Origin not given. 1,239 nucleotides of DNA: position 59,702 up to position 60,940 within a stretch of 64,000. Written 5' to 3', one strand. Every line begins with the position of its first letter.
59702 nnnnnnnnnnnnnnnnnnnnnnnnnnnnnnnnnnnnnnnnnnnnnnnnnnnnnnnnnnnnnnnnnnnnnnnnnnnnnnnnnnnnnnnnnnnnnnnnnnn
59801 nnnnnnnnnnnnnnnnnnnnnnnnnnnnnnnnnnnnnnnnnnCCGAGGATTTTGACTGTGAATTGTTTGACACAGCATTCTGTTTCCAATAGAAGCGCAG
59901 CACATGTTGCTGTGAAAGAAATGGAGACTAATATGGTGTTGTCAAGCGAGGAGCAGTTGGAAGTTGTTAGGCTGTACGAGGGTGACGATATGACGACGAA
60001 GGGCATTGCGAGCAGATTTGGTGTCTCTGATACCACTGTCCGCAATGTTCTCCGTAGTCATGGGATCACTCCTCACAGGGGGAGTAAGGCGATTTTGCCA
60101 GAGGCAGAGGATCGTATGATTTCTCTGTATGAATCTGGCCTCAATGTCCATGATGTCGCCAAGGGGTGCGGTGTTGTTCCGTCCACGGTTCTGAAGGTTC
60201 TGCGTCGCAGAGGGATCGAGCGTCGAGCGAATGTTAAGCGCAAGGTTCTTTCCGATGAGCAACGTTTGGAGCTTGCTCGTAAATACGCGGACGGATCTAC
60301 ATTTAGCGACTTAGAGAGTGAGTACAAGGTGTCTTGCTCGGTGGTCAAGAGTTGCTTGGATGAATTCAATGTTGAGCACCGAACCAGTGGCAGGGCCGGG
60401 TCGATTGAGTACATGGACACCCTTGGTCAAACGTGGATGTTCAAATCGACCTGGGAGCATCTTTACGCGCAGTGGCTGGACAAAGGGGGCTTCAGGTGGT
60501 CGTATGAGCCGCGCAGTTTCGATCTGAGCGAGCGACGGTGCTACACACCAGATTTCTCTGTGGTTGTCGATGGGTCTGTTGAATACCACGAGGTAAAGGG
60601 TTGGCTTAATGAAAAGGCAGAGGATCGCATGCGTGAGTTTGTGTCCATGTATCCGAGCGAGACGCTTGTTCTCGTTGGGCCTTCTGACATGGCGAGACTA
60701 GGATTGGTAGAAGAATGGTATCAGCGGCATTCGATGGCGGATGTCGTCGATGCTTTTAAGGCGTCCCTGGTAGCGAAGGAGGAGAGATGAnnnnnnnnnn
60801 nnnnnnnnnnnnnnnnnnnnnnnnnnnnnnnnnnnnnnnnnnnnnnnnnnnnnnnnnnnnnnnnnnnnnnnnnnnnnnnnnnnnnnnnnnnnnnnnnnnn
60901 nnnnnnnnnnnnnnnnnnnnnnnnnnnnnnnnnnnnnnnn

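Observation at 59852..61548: Free-standing triple-HTH + PD-(D/E)xK endonuclease gene inserted between tail sheath and a sheath-domain paralog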

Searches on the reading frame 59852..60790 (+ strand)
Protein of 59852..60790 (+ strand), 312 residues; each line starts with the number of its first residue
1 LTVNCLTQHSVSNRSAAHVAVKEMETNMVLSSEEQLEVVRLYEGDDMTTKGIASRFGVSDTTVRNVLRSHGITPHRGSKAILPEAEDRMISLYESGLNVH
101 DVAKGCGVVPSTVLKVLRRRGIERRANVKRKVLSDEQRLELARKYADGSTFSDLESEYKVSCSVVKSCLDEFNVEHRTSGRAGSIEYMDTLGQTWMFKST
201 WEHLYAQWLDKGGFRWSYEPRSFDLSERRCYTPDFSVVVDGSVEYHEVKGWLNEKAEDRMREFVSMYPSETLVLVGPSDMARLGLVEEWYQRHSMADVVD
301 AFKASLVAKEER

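Call 3: search_protein_families(library=pfam, proteins=[window:59852-60790:+], max_evalue=0.1)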
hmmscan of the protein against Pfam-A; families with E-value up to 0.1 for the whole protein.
window:59852-60790:+ (312 aa): 28 families (the best 25 are shown)
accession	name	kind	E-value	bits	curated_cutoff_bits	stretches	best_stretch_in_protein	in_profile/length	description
PF02796.21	HTH_7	-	1.8e-10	41.2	23.8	2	30-67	6-42/45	Helix-turn-helix domain of resolvase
PF13384.12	HTH_23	-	9.9e-10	38.4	24.6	1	32-68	4-39/50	Homeodomain-like domain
PF01498.24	HTH_Tnp_Tc3_2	-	2.5e-07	31.3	31.5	2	100-146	24-71/72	Transposase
PF13936.12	HTH_38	-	3.5e-07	30.3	27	1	92-119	16-43/44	Helix-turn-helix domain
PF08281.18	Sigma70_r4_2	-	5e-06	26.5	25.7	1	33-65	13-45/54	Sigma-70, region 4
PF04545.22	Sigma70_r4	-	1.5e-05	24.8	24.1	1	32-67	6-41/50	Sigma-70, region 4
PF15978.11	TnsD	-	2.5e-05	23.9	32.4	1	86-140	188-245/355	Tn7-like transposition protein D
PF13518.12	HTH_28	-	5.1e-05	23.7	25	1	35-68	2-34/52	Helix-turn-helix domain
PF13542.12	HTH_Tnp_ISL3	-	5.4e-05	23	27.4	1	46-70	26-50/51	Helix-turn-helix domain of transposase family ISL3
PF12728.13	HTH_17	-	0.00029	21.5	27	0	47-77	2-32/51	Helix-turn-helix domain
PF04967.18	HTH_10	-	0.00032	20.9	23.1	0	47-69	24-46/53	HTH DNA binding domain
PF04218.19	CENP-B_N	-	0.0006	19.9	21.2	0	33-67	10-43/53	CENP-B N-terminal DNA-binding domain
PF02042.20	RWP-RK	-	0.00062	20.1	29.3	0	47-73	13-39/49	RWP-RK domain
PF01527.26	HTH_Tnp_1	-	0.00066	20.3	24.1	0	31-65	8-42/75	Transposase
PF00356.27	LacI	-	0.00085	19.5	27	0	99-120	2-23/46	Bacterial regulatory proteins, lacI family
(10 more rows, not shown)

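Call 4: search_protein_families(library=phrogs, proteins=[window:59852-60790:+], max_evalue=0.01)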
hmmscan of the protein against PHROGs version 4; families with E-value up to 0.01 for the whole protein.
window:59852-60790:+ (312 aa): 44 families (the best 25 are shown)
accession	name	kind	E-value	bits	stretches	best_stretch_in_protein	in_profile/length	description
phrog_8446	-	DNA, RNA and nucleotide metabolism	2.1e-18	67.8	2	21-130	5-106/211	HNH endonuclease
phrog_1303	-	DNA, RNA and nucleotide metabolism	1.5e-14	55.2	1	78-181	21-130/184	DNA binding protein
phrog_664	-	DNA, RNA and nucleotide metabolism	2e-12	48.4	1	12-143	18-147/210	DNA binding protein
phrog_7545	-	DNA, RNA and nucleotide metabolism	2.4e-11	45.1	1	37-79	9-50/160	HNH endonuclease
phrog_20467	-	DNA, RNA and nucleotide metabolism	5.1e-10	40.2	1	22-70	55-102/112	HNH endonuclease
phrog_21138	-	unknown function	6.2e-10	41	1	188-270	6-87/198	-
phrog_9019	-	DNA, RNA and nucleotide metabolism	2.4e-09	38.4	1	187-269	51-129/160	Holliday junction resolvase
phrog_190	-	DNA, RNA and nucleotide metabolism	5.9e-09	36.7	1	197-273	190-280/338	Holliday junction resolvase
phrog_12058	-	unknown function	1.7e-08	34.2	1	36-176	391-524/768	-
phrog_4538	-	unknown function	5.1e-08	33.2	0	26-80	349-401/447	-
phrog_29037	-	DNA, RNA and nucleotide metabolism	7.5e-08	33.2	1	179-281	120-215/241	endonuclease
phrog_323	-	transcription regulation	3.5e-07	31.1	1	22-152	89-224/319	transcriptional regulator, D5-like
phrog_945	-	DNA, RNA and nucleotide metabolism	4.5e-07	30.7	1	192-275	9-89/145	endonuclease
phrog_4629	-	DNA, RNA and nucleotide metabolism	1.1e-06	29.5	1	129-168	33-72/87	HTH DNA binding domain protein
phrog_11376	-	unknown function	1.9e-06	29.2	1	37-117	50-125/134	-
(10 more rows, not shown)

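Call 6: search_solved_structures(query=window:59852-60790:+, max_evalue=1, show_alignments=3)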
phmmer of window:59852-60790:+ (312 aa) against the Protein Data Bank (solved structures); distinct sequences matched with E-value up to 1: 9.
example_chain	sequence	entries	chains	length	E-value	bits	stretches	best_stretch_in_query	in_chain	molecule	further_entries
1g2h_A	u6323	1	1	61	0.063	15.6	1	34-72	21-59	TRANSCRIPTIONAL REGULATORY PROTEIN TYRR HOMOLOG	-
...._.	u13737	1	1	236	0.16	14.3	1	57-131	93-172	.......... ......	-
2lvs_A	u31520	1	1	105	0.18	14.1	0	89-154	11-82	Putative uncharacterized protein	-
7ng0_A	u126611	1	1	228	0.2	14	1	13-85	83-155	Nucleoid occlusion protein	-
7nfu_A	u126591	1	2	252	0.25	13.7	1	13-85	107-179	Nucleoid occlusion protein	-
6y93_A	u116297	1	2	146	0.25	13.6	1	19-71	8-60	Nucleoid occlusion protein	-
7ol9_A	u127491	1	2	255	0.38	13.1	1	14-71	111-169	Nucleoid occlusion protein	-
1fse_A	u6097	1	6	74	0.47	12.8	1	22-68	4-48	GERE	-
1s7o_A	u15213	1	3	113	0.65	12.3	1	29-71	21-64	Hypothetical UPF0122 protein SPy1201/SpyM3_0842/SPs1042/spyM18_1152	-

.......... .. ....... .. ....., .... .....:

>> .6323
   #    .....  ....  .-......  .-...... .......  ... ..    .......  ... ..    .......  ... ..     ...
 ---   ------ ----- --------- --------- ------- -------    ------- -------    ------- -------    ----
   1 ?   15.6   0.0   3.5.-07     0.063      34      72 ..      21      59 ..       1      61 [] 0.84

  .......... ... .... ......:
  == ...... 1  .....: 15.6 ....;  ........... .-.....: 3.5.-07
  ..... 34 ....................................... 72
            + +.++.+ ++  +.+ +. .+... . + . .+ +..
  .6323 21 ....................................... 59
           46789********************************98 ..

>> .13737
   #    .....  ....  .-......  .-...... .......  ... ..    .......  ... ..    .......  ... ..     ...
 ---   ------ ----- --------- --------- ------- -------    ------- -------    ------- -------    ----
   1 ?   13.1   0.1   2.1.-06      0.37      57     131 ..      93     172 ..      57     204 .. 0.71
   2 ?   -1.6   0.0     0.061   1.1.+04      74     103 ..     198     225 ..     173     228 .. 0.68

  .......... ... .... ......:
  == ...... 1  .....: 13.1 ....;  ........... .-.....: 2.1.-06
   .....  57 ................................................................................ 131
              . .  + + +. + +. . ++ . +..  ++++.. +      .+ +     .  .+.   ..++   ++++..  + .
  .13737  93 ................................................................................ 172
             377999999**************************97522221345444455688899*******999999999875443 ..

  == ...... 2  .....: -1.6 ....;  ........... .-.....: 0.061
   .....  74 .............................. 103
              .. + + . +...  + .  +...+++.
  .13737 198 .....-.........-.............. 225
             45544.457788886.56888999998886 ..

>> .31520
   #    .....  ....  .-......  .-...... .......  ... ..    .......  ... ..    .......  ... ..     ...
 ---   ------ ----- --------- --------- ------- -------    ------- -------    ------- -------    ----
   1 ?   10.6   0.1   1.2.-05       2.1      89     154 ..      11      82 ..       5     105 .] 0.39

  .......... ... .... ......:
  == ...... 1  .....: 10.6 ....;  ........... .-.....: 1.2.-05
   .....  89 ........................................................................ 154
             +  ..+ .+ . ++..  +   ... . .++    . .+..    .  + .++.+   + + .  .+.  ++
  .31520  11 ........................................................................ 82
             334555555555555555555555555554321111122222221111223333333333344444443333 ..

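Call 9: find_homologous_proteins(query=window:59921-60790:+)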
Query window:59921-60790:+ (289 aa): 9 proteins with E <= 0.001 among 1428 candidates.
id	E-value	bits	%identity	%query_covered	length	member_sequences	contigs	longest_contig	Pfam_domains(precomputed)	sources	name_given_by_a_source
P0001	1.1e-190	650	100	100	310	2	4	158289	PF24001.2,PF13384.13,PF13936.13,PF13518.13,PF01498.25,PF02796.22,PF04545.23,PF08281.19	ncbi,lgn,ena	-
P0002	4.8e-85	303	51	97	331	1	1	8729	PF13384.13,PF02796.22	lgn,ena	-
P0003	7.0e-81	290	48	97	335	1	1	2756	PF13384.13,PF13518.13,PF02796.22,PF13542.13,PF04218.20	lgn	-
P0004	4.8e-79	284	49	95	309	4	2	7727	PF04545.23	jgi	jgi:hypothetical protein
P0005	3.3e-64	235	42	98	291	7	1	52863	PF13384.13,PF01498.25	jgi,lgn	jgi:transposase-like protein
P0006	6.6e-64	234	45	88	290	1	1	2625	PF25787.2,PF13384.13,PF13936.13,PF04967.19,PF13518.13,PF02796.22,PF00196.26,PF18024.8,PF04218.20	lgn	-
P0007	2.6e-62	229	44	97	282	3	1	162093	PF19575.6,PF13384.13,PF13936.13,PF02796.22,PF18024.8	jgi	-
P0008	2.6e-57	212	43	96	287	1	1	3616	PF13384.13,PF13518.13,PF02796.22,PF08281.19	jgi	jgi:transposase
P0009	2.9e-51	192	37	98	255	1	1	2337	PF13412.13,PF24001.2,PF13384.13,PF13936.13,PF04967.19,PF13518.13,PF02796.22,PF04545.23,PF08281.19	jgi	jgi:transposase-like protein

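Call 10: find_encoding_contigs(protein=P0007, flank=10000, max_places=4)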
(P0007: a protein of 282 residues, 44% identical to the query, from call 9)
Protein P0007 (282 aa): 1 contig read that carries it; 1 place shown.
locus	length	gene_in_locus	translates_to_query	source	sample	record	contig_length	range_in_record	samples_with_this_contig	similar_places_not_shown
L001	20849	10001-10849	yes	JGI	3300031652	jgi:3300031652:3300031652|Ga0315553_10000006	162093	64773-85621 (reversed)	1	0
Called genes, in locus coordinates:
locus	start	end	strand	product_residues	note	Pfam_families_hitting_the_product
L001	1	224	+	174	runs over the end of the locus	-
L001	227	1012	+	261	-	PF26809:Phage_T4_gp13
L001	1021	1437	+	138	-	-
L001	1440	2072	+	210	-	-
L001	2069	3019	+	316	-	-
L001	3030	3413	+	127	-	-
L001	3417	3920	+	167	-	-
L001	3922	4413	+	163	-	-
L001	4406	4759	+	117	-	-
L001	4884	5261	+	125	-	-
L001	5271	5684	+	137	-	-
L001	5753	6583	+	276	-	-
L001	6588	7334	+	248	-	-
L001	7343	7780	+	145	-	-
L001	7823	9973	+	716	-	PF04984:Phage_sheath_1, PF17482:Phage_sheath_1C (faint)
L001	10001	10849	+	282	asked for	PF02796:HTH_7 (faint), PF13384:HTH_23 (faint), PF13936:HTH_38 (faint), PF18024:HTH_50 (faint), PF19575:HTH_58 (faint)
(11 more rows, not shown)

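Call 11: find_encoding_contigs(protein=P0005, flank=10000, max_places=4)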
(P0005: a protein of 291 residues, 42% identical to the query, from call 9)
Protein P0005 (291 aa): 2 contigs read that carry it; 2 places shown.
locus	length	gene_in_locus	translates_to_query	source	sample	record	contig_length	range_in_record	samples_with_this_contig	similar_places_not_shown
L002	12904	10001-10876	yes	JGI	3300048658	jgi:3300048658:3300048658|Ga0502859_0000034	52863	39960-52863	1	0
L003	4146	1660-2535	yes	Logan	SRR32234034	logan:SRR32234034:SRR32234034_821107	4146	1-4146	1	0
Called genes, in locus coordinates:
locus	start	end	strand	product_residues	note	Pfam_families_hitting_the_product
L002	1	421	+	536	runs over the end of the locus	PF25680:Mom (weak)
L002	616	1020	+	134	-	-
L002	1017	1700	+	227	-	-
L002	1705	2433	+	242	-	PF26809:Phage_T4_gp13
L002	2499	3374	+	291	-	-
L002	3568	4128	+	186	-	-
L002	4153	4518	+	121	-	-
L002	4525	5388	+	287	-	-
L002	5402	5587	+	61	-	-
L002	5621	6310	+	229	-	-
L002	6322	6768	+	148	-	-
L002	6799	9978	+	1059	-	PF04984:Phage_sheath_1 (weak)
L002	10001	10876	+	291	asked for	PF13384:HTH_23 (faint), PF01498:HTH_Tnp_Tc3_2 (faint)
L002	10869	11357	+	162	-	-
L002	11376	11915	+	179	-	PF06841:Phage_T4_gp19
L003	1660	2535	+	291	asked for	PF13384:HTH_23 (faint), PF01498:HTH_Tnp_Tc3_2 (faint)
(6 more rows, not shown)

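Call 12: find_encoding_contigs(protein=P0002, flank=10000, max_places=4)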
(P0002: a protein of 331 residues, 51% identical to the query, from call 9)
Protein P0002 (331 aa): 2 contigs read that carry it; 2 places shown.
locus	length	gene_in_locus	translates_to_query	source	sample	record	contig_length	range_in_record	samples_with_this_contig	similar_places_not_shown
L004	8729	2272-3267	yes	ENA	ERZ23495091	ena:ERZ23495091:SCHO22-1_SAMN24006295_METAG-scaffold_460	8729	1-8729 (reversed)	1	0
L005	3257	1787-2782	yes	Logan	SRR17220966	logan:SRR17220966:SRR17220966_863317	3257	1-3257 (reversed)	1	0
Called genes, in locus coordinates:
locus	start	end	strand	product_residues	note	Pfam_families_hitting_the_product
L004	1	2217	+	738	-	?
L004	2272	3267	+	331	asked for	PF02796:HTH_7 (faint), PF13384:HTH_23 (faint)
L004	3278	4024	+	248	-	-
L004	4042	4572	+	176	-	PF06841:Phage_T4_gp19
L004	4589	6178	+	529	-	PF06841:Phage_T4_gp19 (faint)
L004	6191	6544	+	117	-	-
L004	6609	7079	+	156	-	-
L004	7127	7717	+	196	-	-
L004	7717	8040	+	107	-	-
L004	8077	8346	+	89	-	-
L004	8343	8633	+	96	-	-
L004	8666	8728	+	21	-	?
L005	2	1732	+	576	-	?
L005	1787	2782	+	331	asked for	PF02796:HTH_7 (faint), PF13384:HTH_23 (faint)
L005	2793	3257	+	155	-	?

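Call 27: predict_structure(alignment_id=A1)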
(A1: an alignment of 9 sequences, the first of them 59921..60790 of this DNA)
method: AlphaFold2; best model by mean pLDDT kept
length: 289 residues; sequences in the alignment: 9
mean_pLDDT: 86.0   pTM: 0.49
mean pLDDT of the five models: 86.0, 85.5, 84.1, 83.7, 83.2
residues with pLDDT >= 90: 139; 70-90: 119; 50-70: 25; < 50: 6
segments of 3 or more residues with pLDDT < 50: 1-3
pLDDT, mean of each block of 10 residues (from residue 1): 68 92 81 90 90 67 93 87 85 90 65 92 80 87 88 63 89 91 97 90 87 95 92 93 94 96 90 93 70
secondary structure, 60 per line:
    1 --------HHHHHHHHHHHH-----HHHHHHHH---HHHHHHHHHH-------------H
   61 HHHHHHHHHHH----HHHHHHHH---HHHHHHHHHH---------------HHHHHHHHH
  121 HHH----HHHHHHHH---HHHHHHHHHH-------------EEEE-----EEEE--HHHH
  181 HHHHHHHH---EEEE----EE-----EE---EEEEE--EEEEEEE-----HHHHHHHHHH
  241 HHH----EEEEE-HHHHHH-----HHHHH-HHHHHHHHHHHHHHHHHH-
elements in order: H9-20 H26-33 H37-46 H60-71 H76-83 H87-96 H112-123 H128-135 H139-148 E162-165 E171-174 H177-188 E192-195 E212-216 E219-225 H231-243 E248-252 H254-259 H265-269 H271-288

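Call 39: fold_search(model_id=the predicted structure, library=pdb)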
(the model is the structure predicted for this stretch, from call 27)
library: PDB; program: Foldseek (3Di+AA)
matches with E <= 10: 1223; with E <= 0.001: 1
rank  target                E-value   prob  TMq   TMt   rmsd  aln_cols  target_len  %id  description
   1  8gy8_A                7.1e-04  0.96  0.23  0.19  20.8       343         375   10  The structure of Bax1 from Pyrococcus furiosus (released 2023-09-27)
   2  6p4w_B                3.0e-03  0.92  0.25  0.20  21.2       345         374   11  XPB helicase in a complex with truncated Bax1 from Sulfurisphaera tokodaii at 2.96 Angstrom resolution (released 2020-06-03)
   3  6p4w_D                3.2e-03  0.90  0.24  0.19  21.0       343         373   11  XPB helicase in a complex with truncated Bax1 from Sulfurisphaera tokodaii at 2.96 Angstrom resolution (released 2020-06-03)
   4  6p66_B                3.4e-03  0.87  0.23  0.15  20.1       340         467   12  The crystal structure of the XPB complex with Bax1 from Archaeoglobus fulgidus at 3.0 Angstrom resolution (released 2020-06-17)
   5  9dou_A                3.8e-03  0.99  0.20  0.08  14.8       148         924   15  Taeniopygia guttata R2 retrotransposon (R2Tg) initiating target-primed reverse transcription (released 2025-05-21)
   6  6p4o_F                8.8e-03  0.82  0.25  0.16  21.3       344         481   10  Complex of XPB helicase with Bax1 endonuclease from Sulfurisphaera tokodaii at 3.15 Angstroms resolution (released 2020-06-03)
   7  6p4o_D                1.1e-02  0.77  0.24  0.16  21.7       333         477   11  Complex of XPB helicase with Bax1 endonuclease from Sulfurisphaera tokodaii at 3.15 Angstroms resolution (released 2020-06-03)
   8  8b4h_A                1.1e-02  0.25  0.14  0.11  20.2       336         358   13  IstA transposase cleaved donor complex (released 2023-05-03)
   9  8q4d_A                1.2e-02  0.21  0.14  0.11  19.2       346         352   12  IstA-IstB(E167Q) Strand Transfer Complex (released 2024-07-10)
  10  8b9x_B                1.3e-02  0.72  0.17  0.19  15.7       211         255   13  Chimeric protein of human UFM1 E3 ligase, UFL1, and DDRGK1 (released 2023-10-25)
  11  9nl2_A                1.4e-02  0.77  0.19  0.07  19.0       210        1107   11  Structure of R2 retrotransposon protein from Platysternon megacephalum initiating target-primed reverse transcription (released 2025-06-18)
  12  6p4o_B                1.4e-02  0.66  0.24  0.15  21.7       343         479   11  Complex of XPB helicase with Bax1 endonuclease from Sulfurisphaera tokodaii at 3.15 Angstroms resolution (released 2020-06-03)
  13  1u78_A                1.5e-02  0.99  0.14  0.36  14.8       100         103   16  Structure of the bipartite DNA-binding domain of Tc3 transposase bound to transposon DNA (released 2004-08-31)
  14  6p4f_B                1.6e-02  0.97  0.20  0.16  14.9       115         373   14  Crystal structure of the XPB-Bax1-forked DNA ternary complex (released 2020-06-17)
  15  3hos_B                1.6e-02  0.25  0.15  0.13  24.7       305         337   10  Crystal structure of the mariner Mos1 paired end complex with Mg (released 2009-09-22)
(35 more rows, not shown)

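Call 78: search_dna_similar(query=window:59921-60787:+, collection=phages, mode=protein, max_rows=25, max_evalue=0.001)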
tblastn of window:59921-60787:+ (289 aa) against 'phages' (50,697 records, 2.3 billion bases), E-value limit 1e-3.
Records with a match: 15; places in all: 19; records where one place covers at least 80% of the query: 0.
Best place of each record, by identity: <60% 15.
By first word of the organism name: Burkholderia 4; Haloarcula 3; Halovirus 2; Caudoviricetes 2; Idiomarinaceae 2; Agrobacterium 1; Gordonia 1.
By host as written in the record: Burkholderia cenocepacia 4; Haloarcula vallismortis 3; Haloarcula californiae 2; - 2; Idiomarinaceae bacterium N2-2 2; Rhizogenic Agrobacterium biovar 1 ST15.13/040 1; Gordonia terrae 3612 1.
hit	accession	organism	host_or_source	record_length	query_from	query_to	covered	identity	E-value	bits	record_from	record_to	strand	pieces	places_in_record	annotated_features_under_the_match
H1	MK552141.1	Burkholderia phage BcepSauron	Burkholderia cenocepacia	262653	7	158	53%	30.5%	4e-12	72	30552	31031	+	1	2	endonuclease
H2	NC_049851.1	Burkholderia phage BcepSauron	Burkholderia cenocepacia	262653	7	158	53%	30.5%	4e-12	72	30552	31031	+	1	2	endonuclease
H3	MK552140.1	Burkholderia phage BcepSaruman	Burkholderia cenocepacia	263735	7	158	53%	30.5%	4e-12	72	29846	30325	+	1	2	GIY-YIG homing endonuclease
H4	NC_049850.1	Burkholderia phage BcepSaruman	Burkholderia cenocepacia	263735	7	158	53%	30.5%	4e-12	72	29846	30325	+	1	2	GIY-YIG homing endonuclease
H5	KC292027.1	Halovirus HCTV-5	Haloarcula californiae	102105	158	269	39%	32.2%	1e-4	49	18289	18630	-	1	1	38: hypothetical protein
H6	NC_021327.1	Halovirus HCTV-5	Haloarcula californiae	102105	158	269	39%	32.2%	1e-4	49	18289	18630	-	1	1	38: endonuclease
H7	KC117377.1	Haloarcula vallismortis tailed virus 1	Haloarcula vallismortis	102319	158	269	39%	32.2%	1e-4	49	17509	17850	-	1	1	37: replication factor C small subunit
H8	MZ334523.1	Haloarcula virus HVTV-2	Haloarcula vallismortis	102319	158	269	39%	32.2%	1e-4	49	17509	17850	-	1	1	endodeoxyribonuclease I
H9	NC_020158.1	Haloarcula vallismortis tailed virus 1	Haloarcula vallismortis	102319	158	269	39%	32.2%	1e-4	49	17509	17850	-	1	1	37: endonuclease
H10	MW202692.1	Caudoviricetes sp.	Manatee Spring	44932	169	257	31%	34.3%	8e-10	65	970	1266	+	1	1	endodeoxyribonuclease I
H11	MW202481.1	Caudoviricetes sp.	Manatee Spring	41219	4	100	34%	31.0%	4e-5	51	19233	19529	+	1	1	hnh endonuclease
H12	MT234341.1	Agrobacterium phage OLIVR4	Rhizogenic Agrobacterium biovar 1 ...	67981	174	260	30%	33.9%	4e-5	51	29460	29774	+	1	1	hypothetical protein (x2)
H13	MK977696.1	Gordonia phage SCentae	Gordonia terrae 3612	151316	173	250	27%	36.7%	8e-4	47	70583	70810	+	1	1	113: endonuclease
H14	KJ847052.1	Idiomarinaceae phage 1N2-2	Idiomarinaceae bacterium N2-2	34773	165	234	24%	36.5%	9e-4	47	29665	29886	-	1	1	hypothetical protein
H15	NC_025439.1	Idiomarinaceae phage 1N2-2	Idiomarinaceae bacterium N2-2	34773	165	234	24%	36.5%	9e-4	47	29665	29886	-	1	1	hypothetical protein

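Call 79: get_annotated_region(hit=H3, flank=3000)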
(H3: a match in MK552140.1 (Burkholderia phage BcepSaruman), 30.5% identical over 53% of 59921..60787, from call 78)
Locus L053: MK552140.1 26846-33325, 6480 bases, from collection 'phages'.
description: Burkholderia phage BcepSaruman, complete genome.
organism: Burkholderia phage BcepSaruman (NCBI taxid 2530032)
taxonomy: Viruses; Duplodnaviria; Heunggongvirae; Uroviricota; Caudoviricetes; Sarumanvirus; Sarumanvirus bcepsaruman
host: Burkholderia cenocepacia; source: soil; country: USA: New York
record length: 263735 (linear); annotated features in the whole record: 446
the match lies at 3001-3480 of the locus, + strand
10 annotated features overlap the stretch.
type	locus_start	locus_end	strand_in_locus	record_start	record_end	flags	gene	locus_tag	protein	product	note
CDS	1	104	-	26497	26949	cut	-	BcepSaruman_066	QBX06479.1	hypothetical protein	-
CDS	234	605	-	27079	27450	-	-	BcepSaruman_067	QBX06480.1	hypothetical protein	-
CDS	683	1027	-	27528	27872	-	-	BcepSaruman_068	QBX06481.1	hypothetical protein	-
CDS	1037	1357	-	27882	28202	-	-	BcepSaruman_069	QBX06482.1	hypothetical protein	-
CDS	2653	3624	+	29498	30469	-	-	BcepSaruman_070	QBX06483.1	GIY-YIG homing endonuclease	-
CDS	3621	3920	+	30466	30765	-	-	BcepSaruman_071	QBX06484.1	hypothetical protein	-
CDS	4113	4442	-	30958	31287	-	-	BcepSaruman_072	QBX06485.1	hypothetical protein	-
CDS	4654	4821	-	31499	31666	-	-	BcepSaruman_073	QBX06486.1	hypothetical protein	-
CDS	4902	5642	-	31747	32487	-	-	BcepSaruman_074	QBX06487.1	hypothetical protein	-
CDS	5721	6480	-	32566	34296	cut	-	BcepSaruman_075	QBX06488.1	hypothetical protein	-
